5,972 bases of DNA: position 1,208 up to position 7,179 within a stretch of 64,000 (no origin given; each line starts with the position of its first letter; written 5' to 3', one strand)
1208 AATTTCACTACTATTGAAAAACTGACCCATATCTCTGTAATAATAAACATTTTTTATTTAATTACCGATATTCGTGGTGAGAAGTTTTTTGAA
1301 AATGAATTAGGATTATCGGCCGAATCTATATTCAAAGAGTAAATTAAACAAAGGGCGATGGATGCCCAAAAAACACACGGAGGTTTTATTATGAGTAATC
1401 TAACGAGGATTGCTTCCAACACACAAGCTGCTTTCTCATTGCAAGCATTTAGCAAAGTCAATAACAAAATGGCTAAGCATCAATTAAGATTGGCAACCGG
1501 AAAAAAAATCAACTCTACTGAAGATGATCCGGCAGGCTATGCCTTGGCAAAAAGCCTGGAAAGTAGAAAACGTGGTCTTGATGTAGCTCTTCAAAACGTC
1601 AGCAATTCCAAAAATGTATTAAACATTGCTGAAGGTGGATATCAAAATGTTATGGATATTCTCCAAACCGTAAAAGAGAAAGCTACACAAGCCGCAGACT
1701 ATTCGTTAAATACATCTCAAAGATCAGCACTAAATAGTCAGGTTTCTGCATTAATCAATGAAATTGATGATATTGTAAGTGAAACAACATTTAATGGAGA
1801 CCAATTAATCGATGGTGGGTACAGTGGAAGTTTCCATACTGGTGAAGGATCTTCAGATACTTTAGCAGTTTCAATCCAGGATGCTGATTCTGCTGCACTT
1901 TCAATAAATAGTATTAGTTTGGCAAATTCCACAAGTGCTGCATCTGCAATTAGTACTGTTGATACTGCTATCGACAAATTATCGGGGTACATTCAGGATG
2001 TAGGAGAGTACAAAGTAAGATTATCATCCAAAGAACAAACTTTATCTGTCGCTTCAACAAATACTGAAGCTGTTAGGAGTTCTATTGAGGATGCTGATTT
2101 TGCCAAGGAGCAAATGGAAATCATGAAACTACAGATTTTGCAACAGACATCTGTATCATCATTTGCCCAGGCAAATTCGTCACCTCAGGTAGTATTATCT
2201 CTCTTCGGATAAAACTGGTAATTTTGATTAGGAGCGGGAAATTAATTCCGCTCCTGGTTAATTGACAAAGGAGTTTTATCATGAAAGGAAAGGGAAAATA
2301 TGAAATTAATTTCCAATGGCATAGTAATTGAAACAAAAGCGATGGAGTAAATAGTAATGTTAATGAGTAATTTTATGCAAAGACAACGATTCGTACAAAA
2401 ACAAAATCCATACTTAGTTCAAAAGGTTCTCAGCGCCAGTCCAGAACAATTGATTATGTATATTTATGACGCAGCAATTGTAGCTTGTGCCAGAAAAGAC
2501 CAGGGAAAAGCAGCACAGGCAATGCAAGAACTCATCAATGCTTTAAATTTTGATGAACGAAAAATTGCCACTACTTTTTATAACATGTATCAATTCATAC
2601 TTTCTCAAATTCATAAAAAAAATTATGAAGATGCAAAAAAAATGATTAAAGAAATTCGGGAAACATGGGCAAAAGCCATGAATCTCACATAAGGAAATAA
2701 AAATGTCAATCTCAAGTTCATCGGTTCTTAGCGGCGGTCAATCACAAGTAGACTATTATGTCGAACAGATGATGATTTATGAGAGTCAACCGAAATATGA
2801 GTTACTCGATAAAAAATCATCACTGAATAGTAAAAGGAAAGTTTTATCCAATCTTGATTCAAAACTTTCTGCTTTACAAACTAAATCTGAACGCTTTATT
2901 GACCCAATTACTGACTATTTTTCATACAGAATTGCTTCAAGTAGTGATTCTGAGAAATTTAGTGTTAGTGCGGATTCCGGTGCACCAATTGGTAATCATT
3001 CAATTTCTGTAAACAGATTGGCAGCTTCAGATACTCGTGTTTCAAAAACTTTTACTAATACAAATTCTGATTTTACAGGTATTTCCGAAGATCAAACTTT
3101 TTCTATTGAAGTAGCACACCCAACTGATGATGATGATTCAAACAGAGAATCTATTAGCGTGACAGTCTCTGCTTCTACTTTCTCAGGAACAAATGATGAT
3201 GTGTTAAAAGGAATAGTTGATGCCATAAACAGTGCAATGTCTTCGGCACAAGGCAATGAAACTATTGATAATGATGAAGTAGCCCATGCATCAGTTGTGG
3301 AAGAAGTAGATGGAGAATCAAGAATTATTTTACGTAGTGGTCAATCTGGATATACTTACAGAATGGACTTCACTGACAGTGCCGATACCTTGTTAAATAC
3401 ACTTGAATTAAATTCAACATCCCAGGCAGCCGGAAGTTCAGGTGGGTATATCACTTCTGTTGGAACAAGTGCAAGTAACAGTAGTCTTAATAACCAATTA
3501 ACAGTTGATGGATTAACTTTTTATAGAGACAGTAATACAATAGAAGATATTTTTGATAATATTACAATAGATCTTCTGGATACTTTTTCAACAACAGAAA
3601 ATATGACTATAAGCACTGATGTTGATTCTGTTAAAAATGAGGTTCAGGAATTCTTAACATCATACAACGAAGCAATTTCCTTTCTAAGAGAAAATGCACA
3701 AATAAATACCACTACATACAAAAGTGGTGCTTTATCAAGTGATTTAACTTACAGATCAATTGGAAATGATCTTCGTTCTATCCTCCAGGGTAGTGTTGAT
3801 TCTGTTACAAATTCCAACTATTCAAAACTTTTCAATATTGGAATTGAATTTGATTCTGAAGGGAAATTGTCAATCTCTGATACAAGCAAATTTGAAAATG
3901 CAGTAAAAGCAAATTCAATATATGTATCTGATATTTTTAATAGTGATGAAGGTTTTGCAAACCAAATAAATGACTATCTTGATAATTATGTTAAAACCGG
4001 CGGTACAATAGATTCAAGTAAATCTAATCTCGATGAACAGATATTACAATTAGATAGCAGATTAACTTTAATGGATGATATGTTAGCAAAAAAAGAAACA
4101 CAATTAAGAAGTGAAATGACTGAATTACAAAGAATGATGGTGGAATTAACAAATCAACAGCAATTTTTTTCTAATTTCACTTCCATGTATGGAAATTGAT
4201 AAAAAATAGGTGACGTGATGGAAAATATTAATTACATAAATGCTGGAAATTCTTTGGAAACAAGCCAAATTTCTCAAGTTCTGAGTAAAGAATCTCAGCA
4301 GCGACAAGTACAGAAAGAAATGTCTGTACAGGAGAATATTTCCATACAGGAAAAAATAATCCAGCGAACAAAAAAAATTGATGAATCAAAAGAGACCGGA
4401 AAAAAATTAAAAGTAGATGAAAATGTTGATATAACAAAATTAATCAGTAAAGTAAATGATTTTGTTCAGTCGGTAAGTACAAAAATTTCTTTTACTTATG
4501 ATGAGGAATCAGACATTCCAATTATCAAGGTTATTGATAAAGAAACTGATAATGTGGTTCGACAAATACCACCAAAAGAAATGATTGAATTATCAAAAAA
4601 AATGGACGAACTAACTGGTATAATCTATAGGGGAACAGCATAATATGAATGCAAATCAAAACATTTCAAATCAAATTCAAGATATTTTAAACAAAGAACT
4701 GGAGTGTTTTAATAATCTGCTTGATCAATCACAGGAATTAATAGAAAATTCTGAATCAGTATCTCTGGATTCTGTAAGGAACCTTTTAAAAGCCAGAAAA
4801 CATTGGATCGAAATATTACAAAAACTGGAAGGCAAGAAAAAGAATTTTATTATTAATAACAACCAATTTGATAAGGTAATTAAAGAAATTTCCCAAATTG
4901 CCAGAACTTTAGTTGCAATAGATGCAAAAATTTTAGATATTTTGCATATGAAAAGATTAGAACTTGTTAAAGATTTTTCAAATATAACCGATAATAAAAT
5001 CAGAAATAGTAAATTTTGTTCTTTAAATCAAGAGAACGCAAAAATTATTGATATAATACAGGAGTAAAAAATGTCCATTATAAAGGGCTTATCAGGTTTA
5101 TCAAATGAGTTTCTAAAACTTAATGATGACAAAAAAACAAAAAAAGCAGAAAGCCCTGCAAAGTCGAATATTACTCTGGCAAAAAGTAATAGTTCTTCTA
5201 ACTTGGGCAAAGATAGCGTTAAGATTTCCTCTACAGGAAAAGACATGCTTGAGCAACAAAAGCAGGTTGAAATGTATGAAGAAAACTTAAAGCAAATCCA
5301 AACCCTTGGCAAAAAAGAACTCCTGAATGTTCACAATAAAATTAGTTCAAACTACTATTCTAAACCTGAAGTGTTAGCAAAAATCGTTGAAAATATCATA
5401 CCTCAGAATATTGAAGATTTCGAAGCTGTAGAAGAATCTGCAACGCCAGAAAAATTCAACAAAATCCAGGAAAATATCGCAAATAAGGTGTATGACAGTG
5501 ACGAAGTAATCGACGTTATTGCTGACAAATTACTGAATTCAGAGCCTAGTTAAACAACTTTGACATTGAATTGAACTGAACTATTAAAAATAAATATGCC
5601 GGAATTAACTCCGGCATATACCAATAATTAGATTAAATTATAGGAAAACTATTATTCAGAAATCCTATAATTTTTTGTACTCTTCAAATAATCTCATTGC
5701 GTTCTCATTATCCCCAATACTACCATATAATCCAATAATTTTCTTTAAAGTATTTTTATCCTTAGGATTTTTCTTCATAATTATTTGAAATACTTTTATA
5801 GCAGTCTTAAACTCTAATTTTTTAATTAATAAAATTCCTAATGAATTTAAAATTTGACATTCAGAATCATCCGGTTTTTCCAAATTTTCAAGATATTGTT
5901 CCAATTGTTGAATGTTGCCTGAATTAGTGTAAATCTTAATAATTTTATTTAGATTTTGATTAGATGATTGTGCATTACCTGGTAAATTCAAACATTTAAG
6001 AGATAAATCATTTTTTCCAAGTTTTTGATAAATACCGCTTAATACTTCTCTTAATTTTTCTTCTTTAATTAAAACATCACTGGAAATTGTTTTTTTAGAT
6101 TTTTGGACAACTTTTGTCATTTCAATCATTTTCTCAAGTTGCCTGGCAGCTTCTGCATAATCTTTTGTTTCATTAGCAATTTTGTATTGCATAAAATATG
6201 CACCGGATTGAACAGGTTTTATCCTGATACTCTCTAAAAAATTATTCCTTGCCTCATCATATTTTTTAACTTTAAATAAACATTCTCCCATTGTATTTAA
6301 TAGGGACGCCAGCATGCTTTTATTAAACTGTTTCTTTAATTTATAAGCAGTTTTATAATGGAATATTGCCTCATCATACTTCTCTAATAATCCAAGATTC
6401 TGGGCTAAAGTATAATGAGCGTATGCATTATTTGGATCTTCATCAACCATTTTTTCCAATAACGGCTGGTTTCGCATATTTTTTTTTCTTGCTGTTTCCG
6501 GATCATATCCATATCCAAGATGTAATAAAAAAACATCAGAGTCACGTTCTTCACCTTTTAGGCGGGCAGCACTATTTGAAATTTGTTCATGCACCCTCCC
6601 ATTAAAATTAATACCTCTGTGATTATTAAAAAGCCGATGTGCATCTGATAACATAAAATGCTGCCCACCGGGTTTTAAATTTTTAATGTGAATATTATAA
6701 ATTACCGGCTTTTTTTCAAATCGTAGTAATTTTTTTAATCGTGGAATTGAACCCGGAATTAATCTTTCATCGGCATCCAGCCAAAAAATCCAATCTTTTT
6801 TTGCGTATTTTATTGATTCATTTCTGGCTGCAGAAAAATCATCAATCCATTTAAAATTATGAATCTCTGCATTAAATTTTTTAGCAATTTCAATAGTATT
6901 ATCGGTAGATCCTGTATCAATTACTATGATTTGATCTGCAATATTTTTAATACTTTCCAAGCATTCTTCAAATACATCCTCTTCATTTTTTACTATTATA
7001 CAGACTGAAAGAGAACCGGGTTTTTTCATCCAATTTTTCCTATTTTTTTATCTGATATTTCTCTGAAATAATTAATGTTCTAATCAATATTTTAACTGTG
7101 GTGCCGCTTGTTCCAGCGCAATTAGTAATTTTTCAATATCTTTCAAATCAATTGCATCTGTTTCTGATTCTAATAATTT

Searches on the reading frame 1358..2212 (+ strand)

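Call 104: search_protein_families(library=pfam, proteins=[window:1358-2212:+], max_evalue=0.00001)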
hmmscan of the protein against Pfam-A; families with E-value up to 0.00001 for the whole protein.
window:1358-2212:+ (284 aa): 2 families
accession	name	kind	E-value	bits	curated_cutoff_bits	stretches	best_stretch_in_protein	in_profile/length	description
PF00669.25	Flagellin_N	-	4.1e-27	95.4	26.6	1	19-154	2-137/139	Bacterial flagellin N-terminal helical region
PF00700.27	Flagellin_C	-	1e-17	64.6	23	1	199-283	2-86/86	Bacterial flagellin C-terminal helical region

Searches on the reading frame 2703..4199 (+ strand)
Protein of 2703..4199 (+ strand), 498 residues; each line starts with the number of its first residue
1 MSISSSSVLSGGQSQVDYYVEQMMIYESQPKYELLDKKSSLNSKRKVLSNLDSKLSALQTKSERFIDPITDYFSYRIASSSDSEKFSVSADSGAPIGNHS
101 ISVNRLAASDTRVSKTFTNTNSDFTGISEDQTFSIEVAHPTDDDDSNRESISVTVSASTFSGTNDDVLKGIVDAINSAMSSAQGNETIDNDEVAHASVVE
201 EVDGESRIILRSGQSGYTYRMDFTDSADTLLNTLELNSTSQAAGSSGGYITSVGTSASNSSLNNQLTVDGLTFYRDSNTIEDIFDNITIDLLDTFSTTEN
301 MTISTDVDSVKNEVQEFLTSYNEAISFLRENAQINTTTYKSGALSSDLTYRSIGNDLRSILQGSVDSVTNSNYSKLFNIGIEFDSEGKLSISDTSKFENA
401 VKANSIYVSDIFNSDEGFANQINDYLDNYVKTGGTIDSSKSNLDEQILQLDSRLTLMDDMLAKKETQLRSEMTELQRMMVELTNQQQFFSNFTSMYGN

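Call 104: search_protein_families(library=pfam, proteins=[window:2703-4199:+], max_evalue=0.00001)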
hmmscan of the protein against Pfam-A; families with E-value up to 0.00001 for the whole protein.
window:2703-4199:+ (498 aa): 2 families
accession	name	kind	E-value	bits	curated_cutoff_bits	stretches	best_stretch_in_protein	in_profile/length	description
PF07195.17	FliD_C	-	1.5e-42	146.1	25.4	1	263-482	3-234/236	Flagellar hook-associated protein 2 C-terminus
PF02465.23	FliD_N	-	3.9e-16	59.9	24.8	1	16-110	5-97/97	Flagellar hook-associated protein 2 N-terminus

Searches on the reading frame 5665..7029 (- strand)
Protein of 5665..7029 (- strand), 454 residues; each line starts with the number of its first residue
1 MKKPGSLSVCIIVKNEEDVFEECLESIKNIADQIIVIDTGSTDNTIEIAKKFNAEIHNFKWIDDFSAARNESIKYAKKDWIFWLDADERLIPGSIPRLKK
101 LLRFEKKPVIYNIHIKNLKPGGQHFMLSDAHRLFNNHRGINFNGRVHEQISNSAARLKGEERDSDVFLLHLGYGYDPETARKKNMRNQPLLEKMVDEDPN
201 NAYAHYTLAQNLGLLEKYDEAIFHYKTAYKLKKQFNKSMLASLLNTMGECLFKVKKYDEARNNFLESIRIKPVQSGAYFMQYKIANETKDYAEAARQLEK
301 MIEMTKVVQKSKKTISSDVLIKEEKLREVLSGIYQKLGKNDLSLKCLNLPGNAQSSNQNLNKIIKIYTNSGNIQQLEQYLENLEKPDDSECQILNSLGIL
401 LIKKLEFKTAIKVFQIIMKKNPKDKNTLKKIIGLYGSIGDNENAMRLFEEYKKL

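Call 104: search_protein_families(library=pfam, proteins=[window:5665-7029:-], max_evalue=0.00001)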
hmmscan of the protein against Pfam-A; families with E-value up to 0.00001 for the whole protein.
window:5665-7029:- (454 aa): 10 families
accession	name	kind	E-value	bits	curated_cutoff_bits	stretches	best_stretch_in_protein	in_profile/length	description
PF00535.33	Glycos_transf_2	-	8.1e-24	84.9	23.3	1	8-126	1-128/168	Glycosyl transferase family 2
PF07719.23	TPR_2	-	4.3e-15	55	27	0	202-233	1-32/34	Tetratricopeptide repeat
PF13424.12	TPR_12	-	1.1e-11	45.2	30.1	0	196-234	39-77/77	Tetratricopeptide repeat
PF00515.34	TPR_1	-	4.4e-10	39.4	27.8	0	242-272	2-32/34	Tetratricopeptide repeat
PF14559.12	TPR_19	-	5.3e-09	36.7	25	0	189-221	12-44/68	Tetratricopeptide repeat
PF13704.12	Glyco_tranf_2_4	-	6.4e-08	33.4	27.5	1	14-90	1-84/98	Glycosyl transferase family 2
PF12895.13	ANAPC3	-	5.1e-07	30.3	27.2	1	190-265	11-80/82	Anaphase-promoting complex, cyclosome, subunit 3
PF23914.1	TPR_CcmH_CycH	-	2.6e-06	27.8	42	0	182-231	101-150/158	Cytochrome c-type biogenesis protein H TPR domain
PF13181.12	TPR_8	-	8e-06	26.1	25.7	0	203-234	2-33/34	Tetratricopeptide repeat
PF25064.1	ARM_TT21_5th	-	9.4e-06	26.4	27.8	0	400-452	10-62/117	TT21 fifth ARM repeats domain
